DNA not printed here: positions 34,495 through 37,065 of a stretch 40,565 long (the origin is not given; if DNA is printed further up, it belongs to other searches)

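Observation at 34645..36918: Orphan ~20-haem membrane-anchored cytochrome that fuses a NapC/NirT-like quinol-dehydrogenase module to a long haem wire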

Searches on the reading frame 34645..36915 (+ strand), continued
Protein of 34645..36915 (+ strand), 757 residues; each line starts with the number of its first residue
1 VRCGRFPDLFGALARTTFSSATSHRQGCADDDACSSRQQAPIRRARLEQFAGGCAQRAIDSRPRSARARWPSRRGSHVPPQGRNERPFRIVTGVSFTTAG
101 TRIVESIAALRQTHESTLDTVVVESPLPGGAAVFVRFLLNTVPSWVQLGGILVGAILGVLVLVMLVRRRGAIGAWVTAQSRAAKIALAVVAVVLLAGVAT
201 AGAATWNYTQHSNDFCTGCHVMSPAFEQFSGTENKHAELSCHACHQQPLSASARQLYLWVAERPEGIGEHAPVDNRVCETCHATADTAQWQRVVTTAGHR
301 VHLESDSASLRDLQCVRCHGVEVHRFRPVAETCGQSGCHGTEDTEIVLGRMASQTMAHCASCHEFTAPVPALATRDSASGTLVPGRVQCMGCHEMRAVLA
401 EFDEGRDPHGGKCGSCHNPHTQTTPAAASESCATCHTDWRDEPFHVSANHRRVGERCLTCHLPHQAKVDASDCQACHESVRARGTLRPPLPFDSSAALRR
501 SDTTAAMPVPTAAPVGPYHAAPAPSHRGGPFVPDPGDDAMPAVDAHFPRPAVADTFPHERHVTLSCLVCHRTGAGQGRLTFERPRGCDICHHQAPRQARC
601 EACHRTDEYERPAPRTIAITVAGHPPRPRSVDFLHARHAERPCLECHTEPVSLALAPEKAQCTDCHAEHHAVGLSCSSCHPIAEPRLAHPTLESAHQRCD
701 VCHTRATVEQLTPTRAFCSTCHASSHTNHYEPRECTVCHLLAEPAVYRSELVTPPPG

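Call 11: find_encoding_contigs(protein=P0114, flank=10000, max_places=2)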
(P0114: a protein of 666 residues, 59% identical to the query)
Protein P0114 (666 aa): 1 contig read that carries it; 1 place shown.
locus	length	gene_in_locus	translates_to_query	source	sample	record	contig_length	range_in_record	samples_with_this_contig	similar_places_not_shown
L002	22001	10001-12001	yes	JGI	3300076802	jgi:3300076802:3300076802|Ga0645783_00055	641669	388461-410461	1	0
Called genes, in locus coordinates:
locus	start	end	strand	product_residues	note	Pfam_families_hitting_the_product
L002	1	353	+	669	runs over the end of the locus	PF01578:Cytochrom_C_asm, PF16327:CcmF_C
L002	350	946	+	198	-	PF00578:AhpC-TSA, PF08534:Redoxin, PF00085:Thioredoxin (faint), PF13098:Thioredoxin_2 (weak)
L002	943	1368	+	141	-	PF03918:CcmH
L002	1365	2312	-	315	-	PF01145:Band_7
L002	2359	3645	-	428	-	PF03916:NrfD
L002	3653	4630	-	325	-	PF13183:Fer4_8 (faint), PF13247:Fer4_11, PF12797:Fer4_2 (weak), PF00037:Fer4 (weak), PF12838:Fer4_7 (weak), PF13187:Fer4_9 (weak), PF13237:Fer4_10, PF13247:Fer4_11, +1 more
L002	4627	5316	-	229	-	-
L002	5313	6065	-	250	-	PF14522:Cytochrome_C7 (faint)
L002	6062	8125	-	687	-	PF04879:Molybdop_Fe4S4, PF00384:Molybdopterin, PF01568:Molydop_binding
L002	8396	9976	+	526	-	PF22113:Mtrc-MtrF_II-IV_dom (faint), PF13435:Cytochrome_C554 (weak), PF14522:Cytochrome_C7 (faint), PF14537:Cytochrom_c3_2 (faint), PF09699:Paired_CXXCH_1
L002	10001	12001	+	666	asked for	PF02085:Cytochrom_CIII (faint), PF14522:Cytochrome_C7 (faint), PF14537:Cytochrom_c3_2 (faint)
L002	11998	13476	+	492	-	-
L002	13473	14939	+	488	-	PF09699:Paired_CXXCH_1 (faint), PF14522:Cytochrome_C7 (faint), PF22113:Mtrc-MtrF_II-IV_dom (faint)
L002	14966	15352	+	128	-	-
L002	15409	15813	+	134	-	PF13473:Cupredoxin_1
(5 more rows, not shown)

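Call 12: find_encoding_contigs(protein=P0004, flank=10000, max_places=2)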
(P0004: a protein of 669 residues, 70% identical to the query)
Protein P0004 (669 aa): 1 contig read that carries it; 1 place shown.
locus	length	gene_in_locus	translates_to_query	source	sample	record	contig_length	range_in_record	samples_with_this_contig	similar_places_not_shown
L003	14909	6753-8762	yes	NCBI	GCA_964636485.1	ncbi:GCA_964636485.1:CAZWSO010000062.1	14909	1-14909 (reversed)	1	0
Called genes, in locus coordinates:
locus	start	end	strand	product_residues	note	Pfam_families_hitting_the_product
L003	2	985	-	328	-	?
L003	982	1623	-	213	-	PF22113:Mtrc-MtrF_II-IV_dom (weak), PF14522:Cytochrome_C7 (faint)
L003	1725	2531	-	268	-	PF14522:Cytochrome_C7 (faint)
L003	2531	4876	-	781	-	PF04879:Molybdop_Fe4S4, PF00384:Molybdopterin, PF01568:Molydop_binding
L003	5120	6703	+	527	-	PF14522:Cytochrome_C7 (faint), PF14537:Cytochrom_c3_2 (faint), PF13435:Cytochrome_C554 (weak), PF22113:Mtrc-MtrF_II-IV_dom (weak), PF09699:Paired_CXXCH_1 (weak)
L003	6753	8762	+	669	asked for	PF14522:Cytochrome_C7 (faint), PF14537:Cytochrom_c3_2 (faint)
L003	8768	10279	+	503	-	-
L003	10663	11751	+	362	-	PF14522:Cytochrome_C7 (faint)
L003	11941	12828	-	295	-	PF07883:Cupin_2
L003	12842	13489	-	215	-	PF00440:TetR_N, PF17932:TetR_C_24, PF17938:TetR_C_29 (weak)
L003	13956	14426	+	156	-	-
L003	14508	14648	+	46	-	-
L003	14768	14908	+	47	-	?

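Call 13: find_encoding_contigs(protein=P0010, flank=10000, max_places=2)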
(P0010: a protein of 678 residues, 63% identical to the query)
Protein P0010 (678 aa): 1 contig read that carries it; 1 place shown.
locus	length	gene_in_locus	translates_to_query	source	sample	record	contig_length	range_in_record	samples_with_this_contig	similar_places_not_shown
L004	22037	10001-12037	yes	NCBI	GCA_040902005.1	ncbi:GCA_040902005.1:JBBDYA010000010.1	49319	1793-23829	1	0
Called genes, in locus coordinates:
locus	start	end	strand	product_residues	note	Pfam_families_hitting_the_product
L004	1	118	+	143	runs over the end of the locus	PF03918:CcmH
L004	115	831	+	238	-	-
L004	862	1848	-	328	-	PF01145:Band_7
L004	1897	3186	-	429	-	PF03916:NrfD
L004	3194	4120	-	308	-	PF12837:Fer4_6 (faint), PF13247:Fer4_11, PF00037:Fer4 (weak), PF12797:Fer4_2 (weak), PF13237:Fer4_10, PF12838:Fer4_7 (weak), PF13187:Fer4_9 (weak), PF13247:Fer4_11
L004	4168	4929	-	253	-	-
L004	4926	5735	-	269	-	PF03892:NapB (faint), PF14522:Cytochrome_C7 (faint)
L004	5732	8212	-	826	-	PF04879:Molybdop_Fe4S4, PF00384:Molybdopterin, PF01568:Molydop_binding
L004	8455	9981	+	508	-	PF14537:Cytochrom_c3_2 (faint), PF22113:Mtrc-MtrF_II-IV_dom (weak), PF13435:Cytochrome_C554, PF14522:Cytochrome_C7 (weak), PF09699:Paired_CXXCH_1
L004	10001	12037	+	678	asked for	PF02085:Cytochrom_CIII (faint), PF14522:Cytochrome_C7 (faint), PF14537:Cytochrom_c3_2 (faint)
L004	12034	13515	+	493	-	-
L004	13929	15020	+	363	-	PF09699:Paired_CXXCH_1 (faint), PF14522:Cytochrome_C7 (faint)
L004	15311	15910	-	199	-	-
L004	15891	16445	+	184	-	PF00582:Usp, PF17269:DUF5335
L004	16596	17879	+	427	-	PF00582:Usp, PF17269:DUF5335 (weak)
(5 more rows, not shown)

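Call 14: find_encoding_contigs(protein=P0013, flank=10000, max_places=2)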
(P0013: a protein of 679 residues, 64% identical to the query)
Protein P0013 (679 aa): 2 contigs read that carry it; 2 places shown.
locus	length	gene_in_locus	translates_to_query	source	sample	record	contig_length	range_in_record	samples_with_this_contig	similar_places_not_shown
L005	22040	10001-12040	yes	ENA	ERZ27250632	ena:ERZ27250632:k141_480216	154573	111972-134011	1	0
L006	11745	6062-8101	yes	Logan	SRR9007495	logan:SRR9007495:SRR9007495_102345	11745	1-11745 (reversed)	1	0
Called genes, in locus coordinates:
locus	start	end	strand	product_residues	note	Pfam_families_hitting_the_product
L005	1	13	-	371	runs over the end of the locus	PF01924:HypD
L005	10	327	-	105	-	PF01455:HupF_HypC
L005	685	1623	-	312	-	PF01145:Band_7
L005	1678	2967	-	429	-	PF03916:NrfD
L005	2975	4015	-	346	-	PF13183:Fer4_8 (faint), PF13247:Fer4_11, PF00037:Fer4 (weak), PF12797:Fer4_2 (weak), PF13237:Fer4_10, PF12838:Fer4_7, PF13187:Fer4_9, PF13247:Fer4_11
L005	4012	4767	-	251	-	PF09699:Paired_CXXCH_1 (faint)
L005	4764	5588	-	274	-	PF14522:Cytochrome_C7 (faint)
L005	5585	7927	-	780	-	PF04879:Molybdop_Fe4S4, PF00384:Molybdopterin, PF01568:Molydop_binding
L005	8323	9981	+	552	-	PF14537:Cytochrom_c3_2 (faint), PF22113:Mtrc-MtrF_II-IV_dom (faint), PF13435:Cytochrome_C554 (weak), PF14522:Cytochrome_C7 (weak), PF09699:Paired_CXXCH_1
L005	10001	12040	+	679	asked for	PF02085:Cytochrom_CIII (faint), PF14522:Cytochrome_C7 (faint), PF14537:Cytochrom_c3_2 (faint)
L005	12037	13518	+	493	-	-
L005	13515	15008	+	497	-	PF09699:Paired_CXXCH_1 (faint), PF14522:Cytochrome_C7 (faint), PF22113:Mtrc-MtrF_II-IV_dom (weak)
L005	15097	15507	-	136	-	PF00903:Glyoxalase, PF12681:Glyoxalase_2 (weak)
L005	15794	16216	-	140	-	PF09579:Spore_YtfJ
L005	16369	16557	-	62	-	PF01980:TrmO_N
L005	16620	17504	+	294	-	PF04542:Sigma70_r2, PF08281:Sigma70_r4_2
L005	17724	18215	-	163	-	PF05067:Mn_catalase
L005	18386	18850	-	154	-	PF14254:DUF4348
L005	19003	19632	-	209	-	PF01790:LGT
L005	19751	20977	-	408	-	PF03572:Peptidase_S41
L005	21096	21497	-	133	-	PF02311:AraC_binding, PF00190:Cupin_1 (faint), PF07883:Cupin_2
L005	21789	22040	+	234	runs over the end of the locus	PF01797:Y1_Tnp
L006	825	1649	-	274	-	PF14522:Cytochrome_C7 (faint)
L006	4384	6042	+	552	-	PF14537:Cytochrom_c3_2 (faint), PF22113:Mtrc-MtrF_II-IV_dom (faint), PF13435:Cytochrome_C554 (weak), PF14522:Cytochrome_C7 (weak), PF09699:Paired_CXXCH_1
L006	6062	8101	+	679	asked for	PF02085:Cytochrom_CIII (faint), PF14522:Cytochrome_C7 (faint), PF14537:Cytochrom_c3_2 (faint)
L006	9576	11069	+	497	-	PF09699:Paired_CXXCH_1 (faint), PF14522:Cytochrome_C7 (faint), PF22113:Mtrc-MtrF_II-IV_dom (weak)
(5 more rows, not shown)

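Call 15: find_encoding_contigs(protein=P0001, flank=10000, max_places=3)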
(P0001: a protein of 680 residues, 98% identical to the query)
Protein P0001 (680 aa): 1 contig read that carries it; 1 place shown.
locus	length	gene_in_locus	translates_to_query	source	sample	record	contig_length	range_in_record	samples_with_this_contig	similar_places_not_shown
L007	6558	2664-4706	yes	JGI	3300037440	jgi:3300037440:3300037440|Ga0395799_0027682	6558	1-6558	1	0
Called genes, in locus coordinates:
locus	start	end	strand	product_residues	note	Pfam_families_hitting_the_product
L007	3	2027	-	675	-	?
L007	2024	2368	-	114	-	PF03551:PadR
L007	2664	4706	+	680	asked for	PF02085:Cytochrom_CIII (faint), PF14522:Cytochrome_C7 (faint), PF14537:Cytochrom_c3_2 (faint)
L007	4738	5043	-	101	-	-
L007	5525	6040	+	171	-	PF13671:AAA_33, PF01202:SKI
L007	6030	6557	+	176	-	?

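Call 16: find_encoding_contigs(protein=P0002, flank=10000, max_places=3)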
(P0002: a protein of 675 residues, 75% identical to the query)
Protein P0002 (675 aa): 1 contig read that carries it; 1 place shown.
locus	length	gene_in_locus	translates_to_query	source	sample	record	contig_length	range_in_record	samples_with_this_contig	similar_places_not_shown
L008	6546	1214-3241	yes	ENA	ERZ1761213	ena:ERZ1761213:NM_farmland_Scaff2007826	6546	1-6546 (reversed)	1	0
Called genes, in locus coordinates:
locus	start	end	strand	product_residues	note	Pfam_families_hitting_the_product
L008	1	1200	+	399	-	?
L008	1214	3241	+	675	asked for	PF02085:Cytochrom_CIII (faint), PF14522:Cytochrome_C7 (faint), PF14537:Cytochrom_c3_2 (faint)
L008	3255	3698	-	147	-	PF15594:Imm50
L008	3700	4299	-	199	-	-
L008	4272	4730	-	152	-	-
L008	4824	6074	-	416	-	-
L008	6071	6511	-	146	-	-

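Call 17: find_encoding_contigs(protein=P0006, flank=10000, max_places=3)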
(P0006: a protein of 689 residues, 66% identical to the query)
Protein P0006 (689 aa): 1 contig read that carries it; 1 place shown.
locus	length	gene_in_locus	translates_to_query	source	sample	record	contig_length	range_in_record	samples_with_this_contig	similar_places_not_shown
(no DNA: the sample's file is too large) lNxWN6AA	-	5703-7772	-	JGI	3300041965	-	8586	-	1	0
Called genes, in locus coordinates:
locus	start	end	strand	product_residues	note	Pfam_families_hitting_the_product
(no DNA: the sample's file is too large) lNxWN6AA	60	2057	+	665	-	PF01578:Cytochrom_C_asm, PF16327:CcmF_C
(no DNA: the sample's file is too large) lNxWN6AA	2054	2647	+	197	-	PF00578:AhpC-TSA, PF08534:Redoxin, PF13905:Thioredoxin_8 (weak)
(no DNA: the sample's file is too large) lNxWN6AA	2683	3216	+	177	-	PF03918:CcmH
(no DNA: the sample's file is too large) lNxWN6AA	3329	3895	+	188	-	-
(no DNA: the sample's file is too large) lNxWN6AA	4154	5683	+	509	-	PF02085:Cytochrom_CIII (faint), PF14537:Cytochrom_c3_2 (faint), PF13435:Cytochrome_C554 (weak), PF14522:Cytochrome_C7 (weak), PF09699:Paired_CXXCH_1 (weak)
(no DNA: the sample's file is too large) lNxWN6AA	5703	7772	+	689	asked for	PF02085:Cytochrom_CIII (faint), PF14522:Cytochrome_C7 (faint), PF14537:Cytochrom_c3_2 (faint)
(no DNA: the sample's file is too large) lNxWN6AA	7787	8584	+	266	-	?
